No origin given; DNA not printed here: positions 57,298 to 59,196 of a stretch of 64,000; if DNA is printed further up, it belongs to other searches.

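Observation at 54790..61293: Co-directional, partly overlapping ABC (MacB/FtsX-type) cluster with duplicated CPFC-protein and CCFG(DUF3299-like) genes: candidate undescribed envelope system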

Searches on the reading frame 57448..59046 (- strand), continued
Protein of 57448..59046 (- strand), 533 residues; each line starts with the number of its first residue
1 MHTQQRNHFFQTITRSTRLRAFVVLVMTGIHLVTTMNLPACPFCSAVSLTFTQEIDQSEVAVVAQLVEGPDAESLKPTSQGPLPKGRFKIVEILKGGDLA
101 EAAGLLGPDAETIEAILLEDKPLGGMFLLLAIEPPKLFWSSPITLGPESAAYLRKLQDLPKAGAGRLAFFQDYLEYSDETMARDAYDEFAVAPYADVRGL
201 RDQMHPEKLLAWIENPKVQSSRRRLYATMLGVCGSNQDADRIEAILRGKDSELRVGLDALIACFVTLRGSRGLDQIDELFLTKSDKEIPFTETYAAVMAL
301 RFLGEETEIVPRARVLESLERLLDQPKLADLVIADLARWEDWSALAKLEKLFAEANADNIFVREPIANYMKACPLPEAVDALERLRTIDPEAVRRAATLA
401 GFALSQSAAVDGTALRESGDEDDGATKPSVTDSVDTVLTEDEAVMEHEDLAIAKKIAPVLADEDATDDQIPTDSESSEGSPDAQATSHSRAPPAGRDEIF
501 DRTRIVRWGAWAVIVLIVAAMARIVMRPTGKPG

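Call 50: list_cluster_members(proteins=[P0366, P0371, P0385, P0418, P0403, P0434, P0425, P0437, P0444, P0510])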
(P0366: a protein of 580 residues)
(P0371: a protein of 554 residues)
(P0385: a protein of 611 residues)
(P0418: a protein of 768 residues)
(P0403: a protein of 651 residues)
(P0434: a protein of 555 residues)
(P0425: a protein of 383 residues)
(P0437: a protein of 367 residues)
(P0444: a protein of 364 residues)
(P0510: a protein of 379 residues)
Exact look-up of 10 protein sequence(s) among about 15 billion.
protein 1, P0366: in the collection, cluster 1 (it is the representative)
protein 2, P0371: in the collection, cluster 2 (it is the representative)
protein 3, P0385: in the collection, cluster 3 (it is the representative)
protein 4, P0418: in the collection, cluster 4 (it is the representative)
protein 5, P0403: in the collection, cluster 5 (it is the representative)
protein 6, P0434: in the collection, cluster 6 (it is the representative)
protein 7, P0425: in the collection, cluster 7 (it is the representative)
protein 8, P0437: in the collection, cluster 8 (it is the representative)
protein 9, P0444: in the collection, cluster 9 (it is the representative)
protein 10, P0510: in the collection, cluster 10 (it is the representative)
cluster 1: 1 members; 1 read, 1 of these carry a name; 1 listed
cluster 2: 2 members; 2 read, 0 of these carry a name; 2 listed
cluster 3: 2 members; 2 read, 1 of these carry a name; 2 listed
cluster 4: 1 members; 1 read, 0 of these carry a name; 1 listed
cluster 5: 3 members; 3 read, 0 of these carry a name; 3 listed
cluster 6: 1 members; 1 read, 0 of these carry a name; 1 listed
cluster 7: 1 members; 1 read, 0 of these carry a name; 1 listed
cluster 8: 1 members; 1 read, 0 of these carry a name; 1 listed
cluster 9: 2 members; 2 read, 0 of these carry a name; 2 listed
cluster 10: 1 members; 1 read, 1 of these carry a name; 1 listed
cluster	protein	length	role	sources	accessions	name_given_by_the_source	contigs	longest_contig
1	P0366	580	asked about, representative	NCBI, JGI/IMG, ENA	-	hypothetical protein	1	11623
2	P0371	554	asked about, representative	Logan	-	-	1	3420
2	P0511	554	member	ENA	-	-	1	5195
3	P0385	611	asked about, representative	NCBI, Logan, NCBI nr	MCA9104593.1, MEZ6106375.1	MAG: hypothetical protein R3B96_09750 [Pirellulaceae bacterium] | hypothetical protein [Planctomycetales bacterium]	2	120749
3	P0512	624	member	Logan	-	-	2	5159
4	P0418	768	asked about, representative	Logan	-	-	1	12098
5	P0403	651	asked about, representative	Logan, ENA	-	-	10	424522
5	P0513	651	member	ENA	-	-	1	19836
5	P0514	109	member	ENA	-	-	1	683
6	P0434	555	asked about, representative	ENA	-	-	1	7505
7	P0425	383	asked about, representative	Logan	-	-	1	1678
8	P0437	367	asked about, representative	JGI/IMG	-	-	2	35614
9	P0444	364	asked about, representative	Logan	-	-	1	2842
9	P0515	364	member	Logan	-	-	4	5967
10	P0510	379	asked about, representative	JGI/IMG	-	hypothetical protein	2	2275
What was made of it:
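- Tried and rejected: Cluster look-up gave only uncultured Pirellulaceae/Planctomycetales names, or none (call 50).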

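Call 51: find_encoding_contigs(protein=P0385, flank=10000, max_places=1)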
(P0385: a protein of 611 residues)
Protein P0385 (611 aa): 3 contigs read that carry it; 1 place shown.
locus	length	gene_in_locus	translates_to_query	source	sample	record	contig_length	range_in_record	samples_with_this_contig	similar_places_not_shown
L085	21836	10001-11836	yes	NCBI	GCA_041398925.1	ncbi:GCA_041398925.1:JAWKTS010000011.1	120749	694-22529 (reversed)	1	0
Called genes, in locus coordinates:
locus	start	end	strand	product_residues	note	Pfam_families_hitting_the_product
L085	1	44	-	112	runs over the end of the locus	PF00543:P-II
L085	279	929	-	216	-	PF01923:Cob_adeno_trans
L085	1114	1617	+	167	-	PF00293:NUDIX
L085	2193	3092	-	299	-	PF14446:Prok-RING_1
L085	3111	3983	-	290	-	-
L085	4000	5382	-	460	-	PF01398:JAB, PF14464:Prok-JAB (weak)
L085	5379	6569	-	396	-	PF00899:ThiF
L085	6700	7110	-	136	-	PF01398:JAB, PF14464:Prok-JAB (weak)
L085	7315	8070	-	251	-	PF00179:UQ_con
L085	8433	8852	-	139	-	-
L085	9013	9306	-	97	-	PF08817:YukD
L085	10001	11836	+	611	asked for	-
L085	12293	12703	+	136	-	-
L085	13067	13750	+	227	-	-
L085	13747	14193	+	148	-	-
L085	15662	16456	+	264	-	PF02684:LpxB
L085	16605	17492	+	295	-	PF02163:Peptidase_M50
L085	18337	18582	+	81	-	-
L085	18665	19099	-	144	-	-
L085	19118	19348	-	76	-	PF10609:ParA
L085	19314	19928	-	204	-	PF01656:CbiA, PF09140:MipZ (weak), PF10609:ParA, PF13614:AAA_31 (weak)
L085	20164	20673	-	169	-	-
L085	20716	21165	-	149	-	PF25601:AAA_lid_14, PF02954:HTH_8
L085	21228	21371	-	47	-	-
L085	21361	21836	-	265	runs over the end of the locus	-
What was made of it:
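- L085 has P-D-D without an adjacent ABC pair (call 51).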

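Call 52: find_encoding_contigs(protein=P0403, flank=10000, max_places=1)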
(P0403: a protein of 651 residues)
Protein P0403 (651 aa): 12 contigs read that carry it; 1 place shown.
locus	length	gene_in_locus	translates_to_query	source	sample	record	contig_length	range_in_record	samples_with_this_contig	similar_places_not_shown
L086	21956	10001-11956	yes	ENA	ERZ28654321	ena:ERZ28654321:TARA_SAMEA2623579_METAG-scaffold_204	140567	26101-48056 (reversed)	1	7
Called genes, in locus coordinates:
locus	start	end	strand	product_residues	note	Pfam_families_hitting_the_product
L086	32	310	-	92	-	-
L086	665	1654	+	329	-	PF07726:AAA_3 (weak), PF07728:AAA_5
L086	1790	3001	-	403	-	PF00069:Pkinase, PF07714:PK_Tyr_Ser-Thr, PF17667:Pkinase_fungal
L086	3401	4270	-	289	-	PF01618:MotA_ExbB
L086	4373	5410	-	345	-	-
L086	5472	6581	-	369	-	-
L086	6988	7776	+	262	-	PF00005:ABC_tran, PF13304:AAA_21 (weak)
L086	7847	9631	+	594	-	PF12704:MacB_PCD (weak), PF02687:FtsX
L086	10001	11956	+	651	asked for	-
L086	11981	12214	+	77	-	-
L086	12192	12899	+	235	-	PF13828:DUF4190 (weak)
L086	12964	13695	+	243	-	PF11736:DUF3299 (faint)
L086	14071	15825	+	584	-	PF09492:Pec_lyase (faint)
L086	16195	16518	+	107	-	PF01022:HTH_5, PF12840:HTH_20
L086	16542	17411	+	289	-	PF03466:LysR_substrate (weak), PF12849:PBP_like_2, PF13531:SBP_bac_11, PF12727:PBP_like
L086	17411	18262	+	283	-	PF00528:BPD_transp_1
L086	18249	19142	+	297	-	PF00528:BPD_transp_1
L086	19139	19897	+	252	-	PF00005:ABC_tran, PF02463:SMC_N, PF13304:AAA_21 (weak)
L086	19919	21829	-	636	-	PF02518:HATPase_c, PF00204:DNA_gyraseB, PF01751:Toprim, PF00986:DNA_gyraseB_C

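Call 53: find_encoding_contigs(protein=P0437, flank=10000, max_places=1)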
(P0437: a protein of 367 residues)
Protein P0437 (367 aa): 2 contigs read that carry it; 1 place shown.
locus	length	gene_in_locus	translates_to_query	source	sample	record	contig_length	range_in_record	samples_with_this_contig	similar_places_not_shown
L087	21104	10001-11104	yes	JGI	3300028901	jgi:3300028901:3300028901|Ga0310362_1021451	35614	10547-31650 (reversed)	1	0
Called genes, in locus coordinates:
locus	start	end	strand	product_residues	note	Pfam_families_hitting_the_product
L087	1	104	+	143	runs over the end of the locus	-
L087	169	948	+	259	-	PF01026:TatD_DNase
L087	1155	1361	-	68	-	-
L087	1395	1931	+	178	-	PF04238:DUF420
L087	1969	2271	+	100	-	-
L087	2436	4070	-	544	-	PF00069:Pkinase, PF07714:PK_Tyr_Ser-Thr, PF01636:APH (faint)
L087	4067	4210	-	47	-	-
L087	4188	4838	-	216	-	PF07638:Sigma70_ECF, PF04542:Sigma70_r2 (weak), PF08281:Sigma70_r4_2, PF04545:Sigma70_r4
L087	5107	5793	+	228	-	PF00005:ABC_tran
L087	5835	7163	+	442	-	PF12704:MacB_PCD, PF02687:FtsX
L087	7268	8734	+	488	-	-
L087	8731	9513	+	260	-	-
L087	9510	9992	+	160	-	-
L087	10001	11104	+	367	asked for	-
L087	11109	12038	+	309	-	PF00480:ROK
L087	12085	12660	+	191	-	PF13580:SIS_2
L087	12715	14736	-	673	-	PF14307:Glyco_tran_WbsX (faint), PF16317:Glyco_hydro_99 (weak), PF00135:COesterase, PF07859:Abhydrolase_3, PF20434:BD-FAE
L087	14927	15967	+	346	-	PF00762:Ferrochelatase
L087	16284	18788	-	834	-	-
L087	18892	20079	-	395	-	PF13229:Beta_helix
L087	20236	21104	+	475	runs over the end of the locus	PF00206:Lyase_1, PF10397:ADSL_C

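Call 54: find_encoding_contigs(protein=P0418, flank=10000, max_places=1)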
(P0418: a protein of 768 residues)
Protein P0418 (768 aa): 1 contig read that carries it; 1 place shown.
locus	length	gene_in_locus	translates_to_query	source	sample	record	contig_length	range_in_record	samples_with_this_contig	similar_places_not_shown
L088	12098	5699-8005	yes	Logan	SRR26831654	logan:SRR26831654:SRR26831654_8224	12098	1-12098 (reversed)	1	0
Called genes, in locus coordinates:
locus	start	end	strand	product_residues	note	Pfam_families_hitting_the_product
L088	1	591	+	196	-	?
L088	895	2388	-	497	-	PF00724:Oxidored_FMN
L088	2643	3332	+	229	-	PF00005:ABC_tran, PF13304:AAA_21 (faint)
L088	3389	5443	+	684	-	PF02687:FtsX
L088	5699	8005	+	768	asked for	-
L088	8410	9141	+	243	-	PF11736:DUF3299 (weak)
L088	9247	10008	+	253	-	-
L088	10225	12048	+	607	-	PF13243:SQHop_cyclase_C (faint), PF13249:SQHop_cyclase_N (faint)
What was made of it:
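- On MacAB-TolC tripartite pump: It is missing beside the cluster in distant lineages (calls 52-54).
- The same order occurs with different flanking genes in the distant loci L086, L087 and L088, with 4-nt overlaps in L087 (calls 52-54). TolC adjacency is absent in distant lineages (calls 52-54).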

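Call 78: search_protein_families(library=pfam, proteins=[L086:14071-15822:+, L088:10225-12045:+, L085:12293-12700:+], max_evalue=0.01)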
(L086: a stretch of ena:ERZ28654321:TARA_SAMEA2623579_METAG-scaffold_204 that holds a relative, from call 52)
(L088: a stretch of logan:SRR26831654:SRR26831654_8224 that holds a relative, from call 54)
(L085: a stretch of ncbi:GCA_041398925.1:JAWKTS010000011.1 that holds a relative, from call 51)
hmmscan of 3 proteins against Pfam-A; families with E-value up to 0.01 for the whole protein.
L086:14071-15822:+ (584 aa): 4 families
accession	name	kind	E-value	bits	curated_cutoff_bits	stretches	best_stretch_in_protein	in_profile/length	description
PF09492.16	Pec_lyase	-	7.7e-06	25.8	22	0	357-392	47-82/292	Pectic acid lyase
PF17511.7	Mobilization_B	-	3.1e-05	24.8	27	1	78-153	55-123/136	Mobilization protein B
PF13249.12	SQHop_cyclase_N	-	3.4e-05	23.6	26.2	1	371-435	44-105/291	Squalene-hopene cyclase N-terminal domain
PF13243.12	SQHop_cyclase_C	-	0.00025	20.6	26.1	0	254-335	203-278/319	Squalene-hopene cyclase C-terminal domain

L088:10225-12045:+ (607 aa): 3 families
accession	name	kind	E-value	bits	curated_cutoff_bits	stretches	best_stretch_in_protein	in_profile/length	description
PF13249.12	SQHop_cyclase_N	-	9e-06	25.5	26.2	1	394-458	44-105/291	Squalene-hopene cyclase N-terminal domain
PF13243.12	SQHop_cyclase_C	-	1e-05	25.2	26.1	0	272-365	202-286/319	Squalene-hopene cyclase C-terminal domain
PF09492.16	Pec_lyase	-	6.9e-05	22.7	22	0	380-416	47-83/292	Pectic acid lyase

L085:12293-12700:+ (136 aa): 0 families

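Call 79: search_solved_structures(query=A4, max_evalue=10)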
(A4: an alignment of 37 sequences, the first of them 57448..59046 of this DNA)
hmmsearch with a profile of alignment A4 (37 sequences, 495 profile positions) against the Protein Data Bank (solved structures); distinct sequences matched with E-value up to 10: 11.
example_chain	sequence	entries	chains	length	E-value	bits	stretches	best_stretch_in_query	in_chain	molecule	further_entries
6yej_A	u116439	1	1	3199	0.007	18.3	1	375-457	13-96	Huntingtin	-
29vf_O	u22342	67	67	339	0.017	17.1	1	375-445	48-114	TATA-box-binding protein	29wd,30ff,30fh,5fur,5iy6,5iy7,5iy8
9ijj_A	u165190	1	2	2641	0.091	14.7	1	378-457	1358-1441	Cilia and flagella associated protein 46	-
8onz_A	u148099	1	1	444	0.13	14.2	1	357-442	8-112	Methionine aminopeptidase 2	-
1lu4_A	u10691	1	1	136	0.16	13.8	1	27-59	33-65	SOLUBLE SECRETED ANTIGEN MPT53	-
9hcj_D0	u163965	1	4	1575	0.44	12.4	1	384-434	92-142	Nucleoporin 155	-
7o4h_A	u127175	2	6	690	0.55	12.1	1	378-448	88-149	cGMP-gated cation channel alpha-1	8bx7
4les_A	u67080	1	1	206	2.4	10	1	378-444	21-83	Protein - conserved hypothetical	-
8vlx_A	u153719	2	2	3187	3.1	9.6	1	377-425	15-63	Huntingtin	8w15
6hiv_BB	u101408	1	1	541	7.4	8.4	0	389-454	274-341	mL68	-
7dxj_A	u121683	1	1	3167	7.5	8.3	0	377-424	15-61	Huntingtin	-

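Call 81: search_solved_structures(query=A4, max_evalue=0.2, show_alignments=5)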
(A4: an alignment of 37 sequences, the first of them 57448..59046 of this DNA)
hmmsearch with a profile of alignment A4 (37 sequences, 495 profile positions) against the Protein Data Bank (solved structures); distinct sequences matched with E-value up to 0.2: 5.
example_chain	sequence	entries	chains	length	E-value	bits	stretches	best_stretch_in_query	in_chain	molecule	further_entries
6yej_A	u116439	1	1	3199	0.007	18.3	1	375-457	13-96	Huntingtin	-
29vf_O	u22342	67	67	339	0.017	17.1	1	375-445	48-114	TATA-box-binding protein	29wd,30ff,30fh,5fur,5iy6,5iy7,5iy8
9ijj_A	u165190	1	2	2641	0.091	14.7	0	378-457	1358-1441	Cilia and flagella associated protein 46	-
8onz_A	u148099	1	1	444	0.13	14.2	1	357-442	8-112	Methionine aminopeptidase 2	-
1lu4_A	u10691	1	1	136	0.16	13.8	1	27-59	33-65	SOLUBLE SECRETED ANTIGEN MPT53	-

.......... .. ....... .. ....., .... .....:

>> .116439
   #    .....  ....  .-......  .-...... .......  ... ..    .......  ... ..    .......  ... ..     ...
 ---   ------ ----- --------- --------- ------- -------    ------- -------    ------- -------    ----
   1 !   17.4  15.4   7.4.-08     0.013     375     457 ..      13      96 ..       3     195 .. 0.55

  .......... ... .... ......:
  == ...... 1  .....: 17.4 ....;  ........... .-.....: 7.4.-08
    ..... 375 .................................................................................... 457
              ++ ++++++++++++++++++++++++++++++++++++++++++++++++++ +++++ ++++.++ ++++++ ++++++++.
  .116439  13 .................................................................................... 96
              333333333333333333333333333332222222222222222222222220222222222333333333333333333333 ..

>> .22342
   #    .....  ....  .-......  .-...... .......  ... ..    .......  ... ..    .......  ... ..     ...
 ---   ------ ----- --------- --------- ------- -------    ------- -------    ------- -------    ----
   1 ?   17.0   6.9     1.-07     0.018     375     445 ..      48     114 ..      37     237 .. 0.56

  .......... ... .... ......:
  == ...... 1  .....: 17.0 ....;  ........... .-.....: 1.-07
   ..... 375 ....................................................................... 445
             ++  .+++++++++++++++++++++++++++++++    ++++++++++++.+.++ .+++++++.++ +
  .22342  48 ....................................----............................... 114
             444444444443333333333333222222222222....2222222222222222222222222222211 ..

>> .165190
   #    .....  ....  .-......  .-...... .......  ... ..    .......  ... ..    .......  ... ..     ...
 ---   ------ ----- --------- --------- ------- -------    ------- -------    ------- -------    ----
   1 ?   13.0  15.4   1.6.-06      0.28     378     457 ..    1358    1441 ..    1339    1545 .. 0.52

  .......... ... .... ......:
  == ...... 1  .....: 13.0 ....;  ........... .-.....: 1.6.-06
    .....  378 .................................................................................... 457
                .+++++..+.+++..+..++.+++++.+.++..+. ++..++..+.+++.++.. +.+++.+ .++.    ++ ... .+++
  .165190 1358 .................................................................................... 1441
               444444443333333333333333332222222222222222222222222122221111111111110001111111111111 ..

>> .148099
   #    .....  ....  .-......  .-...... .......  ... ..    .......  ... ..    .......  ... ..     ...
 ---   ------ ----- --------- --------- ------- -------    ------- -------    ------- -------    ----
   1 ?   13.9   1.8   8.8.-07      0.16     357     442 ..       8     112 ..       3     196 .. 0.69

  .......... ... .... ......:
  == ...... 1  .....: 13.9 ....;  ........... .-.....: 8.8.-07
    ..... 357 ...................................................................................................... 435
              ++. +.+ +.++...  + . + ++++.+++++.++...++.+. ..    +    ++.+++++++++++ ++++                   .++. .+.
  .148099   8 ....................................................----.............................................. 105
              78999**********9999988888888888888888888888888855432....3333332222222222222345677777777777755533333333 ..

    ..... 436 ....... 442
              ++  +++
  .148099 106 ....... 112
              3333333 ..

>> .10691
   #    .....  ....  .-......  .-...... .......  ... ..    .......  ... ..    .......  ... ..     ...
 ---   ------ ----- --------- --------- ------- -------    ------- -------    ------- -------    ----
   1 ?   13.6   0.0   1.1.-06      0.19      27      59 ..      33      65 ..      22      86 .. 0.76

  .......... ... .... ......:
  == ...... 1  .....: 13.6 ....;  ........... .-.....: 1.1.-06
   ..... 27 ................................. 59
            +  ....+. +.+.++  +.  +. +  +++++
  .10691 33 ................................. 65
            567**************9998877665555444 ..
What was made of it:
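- On Thioredoxin-fold thiol-disulfide oxidoreductases (DsbE/TlpA/Grx): The only hit is a non-significant local match to MPT53, E 0.16 (call 81).
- The only local PDB profile match of the P N-terminus is the active-site segment of M. tuberculosis DsbE/MPT53, '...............' (E 0.16, call 81).
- Tried and rejected: A profile search found only low-complexity hits and a non-significant MPT53 segment (calls 79, 81).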
